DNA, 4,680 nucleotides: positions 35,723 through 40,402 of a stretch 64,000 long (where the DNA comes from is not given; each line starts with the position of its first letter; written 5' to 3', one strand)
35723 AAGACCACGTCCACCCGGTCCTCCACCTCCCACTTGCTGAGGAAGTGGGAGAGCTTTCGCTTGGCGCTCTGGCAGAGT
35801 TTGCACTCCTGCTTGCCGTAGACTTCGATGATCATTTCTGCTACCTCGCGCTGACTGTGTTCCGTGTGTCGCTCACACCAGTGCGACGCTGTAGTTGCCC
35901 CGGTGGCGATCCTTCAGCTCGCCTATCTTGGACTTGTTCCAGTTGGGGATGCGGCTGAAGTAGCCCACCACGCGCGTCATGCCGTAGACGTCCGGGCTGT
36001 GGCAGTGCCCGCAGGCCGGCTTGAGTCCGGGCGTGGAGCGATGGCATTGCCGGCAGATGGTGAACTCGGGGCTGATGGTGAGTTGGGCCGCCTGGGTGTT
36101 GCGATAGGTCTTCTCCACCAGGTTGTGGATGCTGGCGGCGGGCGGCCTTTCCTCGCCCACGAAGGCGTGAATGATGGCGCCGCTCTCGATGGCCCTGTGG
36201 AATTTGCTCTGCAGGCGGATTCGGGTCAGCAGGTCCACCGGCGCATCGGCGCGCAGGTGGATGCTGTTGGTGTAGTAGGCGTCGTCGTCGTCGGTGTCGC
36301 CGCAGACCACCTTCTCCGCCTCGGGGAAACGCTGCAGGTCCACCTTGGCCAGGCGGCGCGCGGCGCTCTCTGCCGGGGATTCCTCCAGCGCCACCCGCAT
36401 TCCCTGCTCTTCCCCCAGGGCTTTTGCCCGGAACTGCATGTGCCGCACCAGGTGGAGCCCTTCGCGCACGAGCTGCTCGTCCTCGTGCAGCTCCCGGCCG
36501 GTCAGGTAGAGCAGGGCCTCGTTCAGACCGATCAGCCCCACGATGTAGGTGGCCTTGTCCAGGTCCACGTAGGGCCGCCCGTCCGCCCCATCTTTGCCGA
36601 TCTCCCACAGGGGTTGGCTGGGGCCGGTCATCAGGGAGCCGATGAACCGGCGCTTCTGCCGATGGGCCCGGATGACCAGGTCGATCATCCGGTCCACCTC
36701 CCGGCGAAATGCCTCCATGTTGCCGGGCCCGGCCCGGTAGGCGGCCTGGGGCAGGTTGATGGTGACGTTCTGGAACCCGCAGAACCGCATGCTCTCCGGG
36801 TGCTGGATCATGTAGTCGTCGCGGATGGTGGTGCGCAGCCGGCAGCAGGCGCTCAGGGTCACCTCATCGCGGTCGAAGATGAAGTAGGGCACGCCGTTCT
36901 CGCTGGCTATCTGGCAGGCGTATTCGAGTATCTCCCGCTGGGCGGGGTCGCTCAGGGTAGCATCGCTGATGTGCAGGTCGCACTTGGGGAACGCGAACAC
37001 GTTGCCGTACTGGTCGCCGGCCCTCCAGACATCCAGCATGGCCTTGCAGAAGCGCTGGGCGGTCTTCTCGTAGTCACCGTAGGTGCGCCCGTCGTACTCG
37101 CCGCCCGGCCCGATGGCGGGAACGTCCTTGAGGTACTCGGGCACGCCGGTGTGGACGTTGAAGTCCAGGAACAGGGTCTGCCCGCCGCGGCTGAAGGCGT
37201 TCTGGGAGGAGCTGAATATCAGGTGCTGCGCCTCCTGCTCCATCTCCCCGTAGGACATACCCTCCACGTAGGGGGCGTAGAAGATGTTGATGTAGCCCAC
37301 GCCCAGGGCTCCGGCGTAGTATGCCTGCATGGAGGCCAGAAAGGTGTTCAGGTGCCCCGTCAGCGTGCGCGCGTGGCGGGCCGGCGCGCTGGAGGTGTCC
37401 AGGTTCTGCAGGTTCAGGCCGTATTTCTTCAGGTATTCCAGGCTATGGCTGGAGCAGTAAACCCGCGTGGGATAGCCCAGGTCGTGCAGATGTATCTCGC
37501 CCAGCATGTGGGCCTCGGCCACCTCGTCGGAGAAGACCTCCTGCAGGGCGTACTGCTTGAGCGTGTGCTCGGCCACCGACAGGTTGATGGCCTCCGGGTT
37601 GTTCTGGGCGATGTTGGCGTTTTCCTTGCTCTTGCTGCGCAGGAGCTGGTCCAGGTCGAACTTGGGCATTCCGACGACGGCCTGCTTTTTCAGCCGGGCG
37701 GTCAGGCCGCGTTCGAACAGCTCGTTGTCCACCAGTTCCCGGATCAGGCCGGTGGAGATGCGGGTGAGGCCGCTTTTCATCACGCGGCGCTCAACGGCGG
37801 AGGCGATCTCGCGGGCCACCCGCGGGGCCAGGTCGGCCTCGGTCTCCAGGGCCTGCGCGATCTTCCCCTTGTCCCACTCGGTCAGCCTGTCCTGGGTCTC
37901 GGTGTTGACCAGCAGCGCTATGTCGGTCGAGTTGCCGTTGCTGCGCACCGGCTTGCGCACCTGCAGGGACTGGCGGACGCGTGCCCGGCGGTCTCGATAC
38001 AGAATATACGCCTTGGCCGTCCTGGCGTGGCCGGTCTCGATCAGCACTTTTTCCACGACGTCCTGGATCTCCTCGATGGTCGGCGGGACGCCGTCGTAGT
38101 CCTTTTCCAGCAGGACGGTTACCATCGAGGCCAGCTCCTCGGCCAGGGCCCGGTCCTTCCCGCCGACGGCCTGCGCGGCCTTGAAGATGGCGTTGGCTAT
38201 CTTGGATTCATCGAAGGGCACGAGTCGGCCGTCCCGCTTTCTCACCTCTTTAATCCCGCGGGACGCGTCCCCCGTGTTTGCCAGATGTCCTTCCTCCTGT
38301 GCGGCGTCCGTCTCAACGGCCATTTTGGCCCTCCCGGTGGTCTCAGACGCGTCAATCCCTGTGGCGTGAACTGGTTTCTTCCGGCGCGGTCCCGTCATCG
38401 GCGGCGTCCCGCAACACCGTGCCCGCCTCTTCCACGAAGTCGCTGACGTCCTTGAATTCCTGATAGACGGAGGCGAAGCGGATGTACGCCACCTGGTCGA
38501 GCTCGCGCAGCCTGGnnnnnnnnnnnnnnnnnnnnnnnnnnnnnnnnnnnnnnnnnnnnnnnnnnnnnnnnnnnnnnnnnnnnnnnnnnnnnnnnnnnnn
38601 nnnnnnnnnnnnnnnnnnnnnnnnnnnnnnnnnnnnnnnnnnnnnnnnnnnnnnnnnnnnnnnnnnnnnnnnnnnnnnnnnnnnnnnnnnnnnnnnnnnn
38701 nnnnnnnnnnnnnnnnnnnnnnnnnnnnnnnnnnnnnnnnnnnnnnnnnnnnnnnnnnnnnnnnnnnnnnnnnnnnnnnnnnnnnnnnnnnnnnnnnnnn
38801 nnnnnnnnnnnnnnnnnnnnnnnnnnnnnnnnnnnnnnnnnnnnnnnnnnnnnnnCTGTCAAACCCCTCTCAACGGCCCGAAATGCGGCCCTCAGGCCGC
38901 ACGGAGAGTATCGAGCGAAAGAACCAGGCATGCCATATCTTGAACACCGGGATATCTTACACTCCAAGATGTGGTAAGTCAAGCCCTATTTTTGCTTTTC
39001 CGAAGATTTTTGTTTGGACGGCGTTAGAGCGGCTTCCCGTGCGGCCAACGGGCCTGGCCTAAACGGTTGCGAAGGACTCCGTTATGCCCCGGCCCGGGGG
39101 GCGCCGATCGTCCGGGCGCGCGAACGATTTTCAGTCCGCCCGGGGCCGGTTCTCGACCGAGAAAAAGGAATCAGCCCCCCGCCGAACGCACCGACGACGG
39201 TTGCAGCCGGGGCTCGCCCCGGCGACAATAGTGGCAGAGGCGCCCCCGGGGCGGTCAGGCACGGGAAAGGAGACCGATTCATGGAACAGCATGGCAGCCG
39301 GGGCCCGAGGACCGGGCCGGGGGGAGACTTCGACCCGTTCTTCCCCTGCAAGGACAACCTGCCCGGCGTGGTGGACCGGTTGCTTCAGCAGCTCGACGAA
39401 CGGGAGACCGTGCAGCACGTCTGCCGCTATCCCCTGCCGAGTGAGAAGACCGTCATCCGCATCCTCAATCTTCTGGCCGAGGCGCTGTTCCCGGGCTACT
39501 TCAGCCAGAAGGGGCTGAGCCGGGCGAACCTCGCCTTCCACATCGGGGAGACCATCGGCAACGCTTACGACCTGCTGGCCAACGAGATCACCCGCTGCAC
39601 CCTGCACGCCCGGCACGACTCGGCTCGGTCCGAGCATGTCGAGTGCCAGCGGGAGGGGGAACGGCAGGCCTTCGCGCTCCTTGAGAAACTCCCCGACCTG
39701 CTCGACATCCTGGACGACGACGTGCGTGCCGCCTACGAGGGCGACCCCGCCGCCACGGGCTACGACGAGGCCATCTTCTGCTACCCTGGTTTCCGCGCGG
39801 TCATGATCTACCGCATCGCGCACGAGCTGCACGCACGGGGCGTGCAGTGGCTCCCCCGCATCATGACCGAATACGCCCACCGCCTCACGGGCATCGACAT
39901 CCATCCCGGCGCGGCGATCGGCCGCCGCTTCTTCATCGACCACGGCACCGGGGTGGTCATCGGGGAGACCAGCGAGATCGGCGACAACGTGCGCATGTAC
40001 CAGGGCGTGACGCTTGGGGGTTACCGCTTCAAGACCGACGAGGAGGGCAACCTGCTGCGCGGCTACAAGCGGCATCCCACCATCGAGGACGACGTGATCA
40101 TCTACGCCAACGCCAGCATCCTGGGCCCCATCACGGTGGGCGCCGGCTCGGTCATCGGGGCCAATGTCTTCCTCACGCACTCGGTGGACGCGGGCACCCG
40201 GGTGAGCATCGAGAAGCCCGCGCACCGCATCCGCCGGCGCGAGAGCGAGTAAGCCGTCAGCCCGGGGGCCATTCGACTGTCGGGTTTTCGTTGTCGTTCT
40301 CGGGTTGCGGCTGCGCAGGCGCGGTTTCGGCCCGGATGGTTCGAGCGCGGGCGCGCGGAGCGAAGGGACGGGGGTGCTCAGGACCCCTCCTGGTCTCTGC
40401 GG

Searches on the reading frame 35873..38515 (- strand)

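Call 13: search_protein_families(library=pfam, proteins=[window:35873-38515:-], max_evalue=0.001)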
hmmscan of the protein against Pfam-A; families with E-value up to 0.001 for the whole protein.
window:35873-38515:- (880 aa): 2 families
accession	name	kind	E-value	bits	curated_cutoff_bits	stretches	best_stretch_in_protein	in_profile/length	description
PF13597.11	NRDD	-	8e-122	408.2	26.2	1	298-871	1-560/562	Anaerobic ribonucleoside-triphosphate reductase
PF03477.21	ATP-cone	-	9.2e-32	109.9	25.8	2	90-178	2-87/88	ATP cone domain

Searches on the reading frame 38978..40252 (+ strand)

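Call 13: search_protein_families(library=pfam, proteins=[window:38978-40252:+], max_evalue=0.001)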
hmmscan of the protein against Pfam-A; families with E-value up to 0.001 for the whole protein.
window:38978-40252:+ (424 aa): 2 families
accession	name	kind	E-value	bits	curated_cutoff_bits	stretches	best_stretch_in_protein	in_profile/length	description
PF00132.30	Hexapep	-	5.2e-12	45.4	27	1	366-401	1-36/36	Bacterial transferase hexapeptide (six repeats)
PF14602.12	Hexapep_2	-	2e-05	24.7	27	1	368-400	3-33/34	Hexapeptide repeat of succinyl-transferase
